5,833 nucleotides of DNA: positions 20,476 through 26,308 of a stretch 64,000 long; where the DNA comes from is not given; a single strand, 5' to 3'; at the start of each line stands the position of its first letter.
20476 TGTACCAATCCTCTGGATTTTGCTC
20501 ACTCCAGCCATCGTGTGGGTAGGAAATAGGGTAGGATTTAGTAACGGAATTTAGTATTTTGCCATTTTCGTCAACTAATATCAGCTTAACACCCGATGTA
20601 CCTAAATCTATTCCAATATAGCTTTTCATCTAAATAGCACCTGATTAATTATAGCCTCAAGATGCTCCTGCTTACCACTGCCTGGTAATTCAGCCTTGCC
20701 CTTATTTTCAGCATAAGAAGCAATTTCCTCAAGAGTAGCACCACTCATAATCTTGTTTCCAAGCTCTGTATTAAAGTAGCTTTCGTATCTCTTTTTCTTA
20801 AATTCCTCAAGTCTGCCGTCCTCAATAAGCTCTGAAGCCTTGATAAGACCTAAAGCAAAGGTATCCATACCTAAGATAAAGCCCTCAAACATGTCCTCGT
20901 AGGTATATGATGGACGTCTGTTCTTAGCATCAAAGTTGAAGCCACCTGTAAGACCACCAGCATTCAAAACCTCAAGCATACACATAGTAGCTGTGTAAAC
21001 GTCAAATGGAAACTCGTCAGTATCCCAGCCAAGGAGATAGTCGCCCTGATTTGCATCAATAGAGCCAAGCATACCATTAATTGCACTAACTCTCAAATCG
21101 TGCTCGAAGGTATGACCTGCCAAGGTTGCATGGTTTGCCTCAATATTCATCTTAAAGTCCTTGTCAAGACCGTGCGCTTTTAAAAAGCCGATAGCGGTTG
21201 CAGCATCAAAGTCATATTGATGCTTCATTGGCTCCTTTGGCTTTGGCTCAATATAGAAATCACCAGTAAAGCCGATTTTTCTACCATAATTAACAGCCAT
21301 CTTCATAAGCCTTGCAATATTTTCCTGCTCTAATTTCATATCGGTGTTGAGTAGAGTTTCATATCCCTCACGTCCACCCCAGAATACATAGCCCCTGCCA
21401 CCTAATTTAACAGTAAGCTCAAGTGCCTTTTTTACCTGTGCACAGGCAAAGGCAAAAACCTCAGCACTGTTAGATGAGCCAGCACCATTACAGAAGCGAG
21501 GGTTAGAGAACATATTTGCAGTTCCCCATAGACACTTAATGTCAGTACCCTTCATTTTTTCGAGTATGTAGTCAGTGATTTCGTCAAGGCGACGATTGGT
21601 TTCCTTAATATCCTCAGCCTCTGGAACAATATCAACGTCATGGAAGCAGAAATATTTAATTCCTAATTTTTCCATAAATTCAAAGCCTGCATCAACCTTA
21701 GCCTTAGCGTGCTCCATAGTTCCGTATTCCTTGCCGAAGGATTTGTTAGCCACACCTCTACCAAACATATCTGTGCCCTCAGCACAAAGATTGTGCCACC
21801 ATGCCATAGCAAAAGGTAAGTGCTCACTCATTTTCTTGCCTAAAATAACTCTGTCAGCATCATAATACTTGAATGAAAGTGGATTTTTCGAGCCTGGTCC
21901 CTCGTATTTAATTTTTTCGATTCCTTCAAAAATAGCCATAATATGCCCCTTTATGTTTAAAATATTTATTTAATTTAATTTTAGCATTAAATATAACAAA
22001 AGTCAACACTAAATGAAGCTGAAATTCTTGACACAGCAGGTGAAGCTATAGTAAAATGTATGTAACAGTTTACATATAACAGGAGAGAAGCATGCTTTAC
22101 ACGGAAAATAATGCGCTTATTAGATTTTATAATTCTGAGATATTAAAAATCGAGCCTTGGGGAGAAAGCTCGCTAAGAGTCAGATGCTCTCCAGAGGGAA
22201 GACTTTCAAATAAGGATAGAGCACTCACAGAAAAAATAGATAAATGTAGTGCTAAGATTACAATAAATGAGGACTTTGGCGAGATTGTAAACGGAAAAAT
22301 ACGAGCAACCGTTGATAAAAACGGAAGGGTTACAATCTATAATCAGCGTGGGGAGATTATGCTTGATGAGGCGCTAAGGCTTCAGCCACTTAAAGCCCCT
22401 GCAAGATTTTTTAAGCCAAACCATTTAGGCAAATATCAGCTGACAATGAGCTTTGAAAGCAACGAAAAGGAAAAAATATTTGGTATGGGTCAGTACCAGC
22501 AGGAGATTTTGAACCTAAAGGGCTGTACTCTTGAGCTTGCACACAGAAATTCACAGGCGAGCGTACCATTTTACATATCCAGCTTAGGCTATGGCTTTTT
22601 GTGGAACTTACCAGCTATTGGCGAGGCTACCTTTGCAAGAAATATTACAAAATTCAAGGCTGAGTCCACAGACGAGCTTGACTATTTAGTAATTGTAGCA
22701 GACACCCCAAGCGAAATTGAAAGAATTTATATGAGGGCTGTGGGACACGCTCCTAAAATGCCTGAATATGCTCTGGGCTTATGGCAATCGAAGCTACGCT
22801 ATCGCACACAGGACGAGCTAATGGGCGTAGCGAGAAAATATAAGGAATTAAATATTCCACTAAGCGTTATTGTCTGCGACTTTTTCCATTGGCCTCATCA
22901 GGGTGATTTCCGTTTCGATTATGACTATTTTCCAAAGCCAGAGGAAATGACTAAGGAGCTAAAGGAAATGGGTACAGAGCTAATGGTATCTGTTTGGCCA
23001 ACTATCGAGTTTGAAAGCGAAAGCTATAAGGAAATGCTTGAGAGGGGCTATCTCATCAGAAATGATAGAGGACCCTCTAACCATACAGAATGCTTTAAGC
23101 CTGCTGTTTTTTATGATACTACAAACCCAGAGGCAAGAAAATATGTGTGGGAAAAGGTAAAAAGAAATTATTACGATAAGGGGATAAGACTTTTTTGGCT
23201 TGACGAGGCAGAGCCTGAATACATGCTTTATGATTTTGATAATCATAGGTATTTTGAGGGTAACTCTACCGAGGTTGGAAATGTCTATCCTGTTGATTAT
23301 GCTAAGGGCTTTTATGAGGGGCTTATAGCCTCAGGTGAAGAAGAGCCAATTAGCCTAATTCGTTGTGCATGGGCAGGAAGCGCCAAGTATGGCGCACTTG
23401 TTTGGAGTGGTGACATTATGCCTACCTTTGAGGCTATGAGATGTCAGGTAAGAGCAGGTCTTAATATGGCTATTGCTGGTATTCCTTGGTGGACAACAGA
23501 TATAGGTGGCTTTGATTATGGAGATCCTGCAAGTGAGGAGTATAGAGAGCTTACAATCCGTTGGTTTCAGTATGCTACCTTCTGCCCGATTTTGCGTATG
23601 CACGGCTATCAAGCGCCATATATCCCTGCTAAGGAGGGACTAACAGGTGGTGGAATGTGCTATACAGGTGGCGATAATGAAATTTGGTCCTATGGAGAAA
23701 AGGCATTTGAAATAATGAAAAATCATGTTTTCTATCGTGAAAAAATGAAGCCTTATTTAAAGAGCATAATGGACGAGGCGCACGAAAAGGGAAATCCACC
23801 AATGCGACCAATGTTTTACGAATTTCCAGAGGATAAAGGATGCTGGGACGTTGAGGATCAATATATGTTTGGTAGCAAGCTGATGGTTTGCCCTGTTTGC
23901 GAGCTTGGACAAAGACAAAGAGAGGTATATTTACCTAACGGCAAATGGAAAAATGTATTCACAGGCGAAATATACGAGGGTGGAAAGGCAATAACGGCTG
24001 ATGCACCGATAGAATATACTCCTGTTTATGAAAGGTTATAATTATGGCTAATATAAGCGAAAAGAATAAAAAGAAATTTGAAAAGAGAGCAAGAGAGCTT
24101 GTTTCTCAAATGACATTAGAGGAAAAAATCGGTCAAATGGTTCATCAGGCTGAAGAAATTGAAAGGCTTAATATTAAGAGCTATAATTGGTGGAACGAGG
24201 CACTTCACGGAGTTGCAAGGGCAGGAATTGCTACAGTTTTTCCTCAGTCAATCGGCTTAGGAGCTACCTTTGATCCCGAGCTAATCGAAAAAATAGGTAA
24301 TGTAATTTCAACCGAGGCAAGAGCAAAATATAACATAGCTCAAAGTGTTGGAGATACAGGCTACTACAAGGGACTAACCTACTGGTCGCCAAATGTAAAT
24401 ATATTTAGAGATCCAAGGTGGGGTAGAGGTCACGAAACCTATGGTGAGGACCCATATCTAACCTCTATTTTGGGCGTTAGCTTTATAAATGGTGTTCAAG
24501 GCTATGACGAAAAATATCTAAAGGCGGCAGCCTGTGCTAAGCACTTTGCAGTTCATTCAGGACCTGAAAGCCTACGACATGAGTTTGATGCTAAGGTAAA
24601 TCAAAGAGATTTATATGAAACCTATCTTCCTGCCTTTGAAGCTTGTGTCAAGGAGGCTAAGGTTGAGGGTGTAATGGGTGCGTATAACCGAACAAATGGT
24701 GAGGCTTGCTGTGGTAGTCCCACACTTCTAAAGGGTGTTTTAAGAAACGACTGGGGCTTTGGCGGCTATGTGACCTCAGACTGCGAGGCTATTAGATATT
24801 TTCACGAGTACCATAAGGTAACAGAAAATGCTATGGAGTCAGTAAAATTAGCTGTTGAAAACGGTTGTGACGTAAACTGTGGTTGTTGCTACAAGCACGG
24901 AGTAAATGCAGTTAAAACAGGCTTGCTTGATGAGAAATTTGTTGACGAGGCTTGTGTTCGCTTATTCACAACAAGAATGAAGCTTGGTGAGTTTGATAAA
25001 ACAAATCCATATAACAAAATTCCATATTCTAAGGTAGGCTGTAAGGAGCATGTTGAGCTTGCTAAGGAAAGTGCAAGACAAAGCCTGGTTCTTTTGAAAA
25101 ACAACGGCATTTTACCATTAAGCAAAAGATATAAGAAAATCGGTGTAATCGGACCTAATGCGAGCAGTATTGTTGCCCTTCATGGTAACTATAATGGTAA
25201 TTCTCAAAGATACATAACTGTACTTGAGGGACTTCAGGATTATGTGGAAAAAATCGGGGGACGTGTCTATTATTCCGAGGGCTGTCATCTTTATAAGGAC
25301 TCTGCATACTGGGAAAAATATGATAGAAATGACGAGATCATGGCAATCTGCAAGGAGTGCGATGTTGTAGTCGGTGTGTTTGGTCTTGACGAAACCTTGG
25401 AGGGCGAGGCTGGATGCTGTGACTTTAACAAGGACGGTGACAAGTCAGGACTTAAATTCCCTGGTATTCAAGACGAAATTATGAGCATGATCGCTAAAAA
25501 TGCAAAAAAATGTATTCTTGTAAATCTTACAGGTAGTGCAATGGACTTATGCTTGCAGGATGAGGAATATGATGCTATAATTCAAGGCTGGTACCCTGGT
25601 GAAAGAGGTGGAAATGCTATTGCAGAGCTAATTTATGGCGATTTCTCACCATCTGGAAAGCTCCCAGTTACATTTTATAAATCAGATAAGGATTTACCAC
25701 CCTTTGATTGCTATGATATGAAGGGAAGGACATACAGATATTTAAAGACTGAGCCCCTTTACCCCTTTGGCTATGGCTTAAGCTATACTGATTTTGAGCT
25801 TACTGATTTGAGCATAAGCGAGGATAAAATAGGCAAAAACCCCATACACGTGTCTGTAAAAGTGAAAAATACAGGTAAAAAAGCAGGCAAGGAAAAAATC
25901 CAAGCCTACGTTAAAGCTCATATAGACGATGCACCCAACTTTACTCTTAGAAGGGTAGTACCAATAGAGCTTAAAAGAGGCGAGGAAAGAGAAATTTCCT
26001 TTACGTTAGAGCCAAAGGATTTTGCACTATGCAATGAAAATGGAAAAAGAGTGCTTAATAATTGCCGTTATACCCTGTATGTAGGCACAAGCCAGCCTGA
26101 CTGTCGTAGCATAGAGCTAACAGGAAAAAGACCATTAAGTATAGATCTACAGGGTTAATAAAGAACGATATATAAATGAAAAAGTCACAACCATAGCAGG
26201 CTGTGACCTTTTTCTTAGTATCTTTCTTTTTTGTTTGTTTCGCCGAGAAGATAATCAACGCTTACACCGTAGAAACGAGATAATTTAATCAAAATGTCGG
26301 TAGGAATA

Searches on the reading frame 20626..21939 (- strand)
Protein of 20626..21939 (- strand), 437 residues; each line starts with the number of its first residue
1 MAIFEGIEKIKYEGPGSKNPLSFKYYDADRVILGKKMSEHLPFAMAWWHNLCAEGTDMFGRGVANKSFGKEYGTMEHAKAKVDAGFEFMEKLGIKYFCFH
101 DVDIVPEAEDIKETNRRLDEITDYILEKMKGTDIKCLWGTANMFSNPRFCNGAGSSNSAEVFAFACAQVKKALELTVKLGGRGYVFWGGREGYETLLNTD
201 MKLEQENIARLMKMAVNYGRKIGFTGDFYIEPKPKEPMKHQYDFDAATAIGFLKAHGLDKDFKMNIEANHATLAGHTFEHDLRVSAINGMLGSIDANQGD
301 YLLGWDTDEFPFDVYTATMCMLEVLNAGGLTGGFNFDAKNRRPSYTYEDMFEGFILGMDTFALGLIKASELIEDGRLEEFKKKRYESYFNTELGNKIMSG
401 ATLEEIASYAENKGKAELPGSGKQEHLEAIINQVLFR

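Call 67: search_protein_families(library=pfam, proteins=[window:20626-21939:-], max_evalue=0.001)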
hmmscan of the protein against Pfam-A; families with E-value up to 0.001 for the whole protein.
window:20626-21939:- (437 aa): 1 family
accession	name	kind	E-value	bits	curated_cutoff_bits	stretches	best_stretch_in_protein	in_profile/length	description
PF01261.30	AP_endonuc_2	-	3.9e-07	30.5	31.1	1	89-277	4-168/249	Xylose isomerase-like TIM barrel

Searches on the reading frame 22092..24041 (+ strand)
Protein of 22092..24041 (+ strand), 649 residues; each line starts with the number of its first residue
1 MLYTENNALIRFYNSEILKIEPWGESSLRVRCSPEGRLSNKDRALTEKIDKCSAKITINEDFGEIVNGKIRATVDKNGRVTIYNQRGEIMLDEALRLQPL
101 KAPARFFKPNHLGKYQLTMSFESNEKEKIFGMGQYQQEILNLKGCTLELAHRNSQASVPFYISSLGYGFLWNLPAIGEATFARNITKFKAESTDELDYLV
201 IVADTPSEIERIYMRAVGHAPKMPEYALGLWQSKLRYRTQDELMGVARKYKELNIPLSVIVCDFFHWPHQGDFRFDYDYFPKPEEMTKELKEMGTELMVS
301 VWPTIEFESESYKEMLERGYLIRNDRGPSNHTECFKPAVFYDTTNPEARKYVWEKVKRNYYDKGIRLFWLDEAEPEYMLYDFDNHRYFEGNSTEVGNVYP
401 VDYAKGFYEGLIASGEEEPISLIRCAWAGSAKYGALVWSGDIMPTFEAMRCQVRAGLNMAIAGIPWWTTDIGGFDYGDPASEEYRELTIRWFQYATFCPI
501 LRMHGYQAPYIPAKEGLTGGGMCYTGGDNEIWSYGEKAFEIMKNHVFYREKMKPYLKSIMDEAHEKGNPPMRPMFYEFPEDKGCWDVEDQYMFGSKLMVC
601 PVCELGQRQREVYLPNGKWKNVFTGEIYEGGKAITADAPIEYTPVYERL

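Call 67: search_protein_families(library=pfam, proteins=[window:22092-24041:+], max_evalue=0.001)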
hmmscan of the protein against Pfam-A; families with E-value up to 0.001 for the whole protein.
window:22092-24041:+ (649 aa): 3 families
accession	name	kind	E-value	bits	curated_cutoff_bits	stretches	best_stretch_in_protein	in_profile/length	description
PF01055.32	Glyco_hydro_31_2nd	-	1.7e-77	261.4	23.5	1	221-556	2-325/328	Glycosyl hydrolases family 31 TIM-barrel domain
PF21365.3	Glyco_hydro_31_3rd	-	6.6e-27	94.3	24.4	1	567-648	1-82/87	Glycosyl hydrolase family 31 C-terminal domain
PF13802.12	Gal_mutarotas_2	-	1.6e-07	32.2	27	1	19-175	3-179/184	Glycosyl hydrolase 31 N-terminal galactose mutarotase-like domain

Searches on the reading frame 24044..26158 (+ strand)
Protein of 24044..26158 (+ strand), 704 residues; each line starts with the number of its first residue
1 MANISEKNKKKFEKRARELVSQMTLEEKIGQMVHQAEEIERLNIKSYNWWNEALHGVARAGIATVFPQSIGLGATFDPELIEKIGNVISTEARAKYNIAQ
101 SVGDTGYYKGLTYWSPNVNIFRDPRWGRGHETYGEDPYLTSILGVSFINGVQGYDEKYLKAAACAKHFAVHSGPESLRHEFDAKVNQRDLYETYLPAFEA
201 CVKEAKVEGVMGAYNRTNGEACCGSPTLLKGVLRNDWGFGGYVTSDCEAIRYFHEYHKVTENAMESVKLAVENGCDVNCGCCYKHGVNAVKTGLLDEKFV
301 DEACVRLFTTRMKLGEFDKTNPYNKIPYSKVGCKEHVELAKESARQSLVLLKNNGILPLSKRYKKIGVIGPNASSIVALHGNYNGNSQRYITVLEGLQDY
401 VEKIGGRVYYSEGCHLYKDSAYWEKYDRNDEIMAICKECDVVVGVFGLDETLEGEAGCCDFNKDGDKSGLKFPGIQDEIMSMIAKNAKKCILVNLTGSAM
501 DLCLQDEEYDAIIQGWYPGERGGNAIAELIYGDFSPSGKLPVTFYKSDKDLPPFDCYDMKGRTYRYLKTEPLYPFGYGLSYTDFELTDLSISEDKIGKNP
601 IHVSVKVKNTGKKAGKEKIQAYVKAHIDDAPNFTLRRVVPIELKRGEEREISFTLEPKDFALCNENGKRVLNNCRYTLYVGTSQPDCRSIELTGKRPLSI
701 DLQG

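Call 67: search_protein_families(library=pfam, proteins=[window:24044-26158:+], max_evalue=0.001)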
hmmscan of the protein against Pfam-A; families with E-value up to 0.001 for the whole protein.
window:24044-26158:+ (704 aa): 3 families
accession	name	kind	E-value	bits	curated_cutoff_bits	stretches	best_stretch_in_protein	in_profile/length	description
PF01915.27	Glyco_hydro_3_C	-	7.5e-49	166.9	31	1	348-581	1-200/200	Glycosyl hydrolase family 3 C-terminal domain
PF00933.27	Glyco_hydro_3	-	2.5e-44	152.4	27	1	27-308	46-314/316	Glycosyl hydrolase family 3 N terminal domain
PF14310.12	Fn3-like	-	1.4e-08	35.2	25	1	619-684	3-71/71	Fibronectin type III-like domain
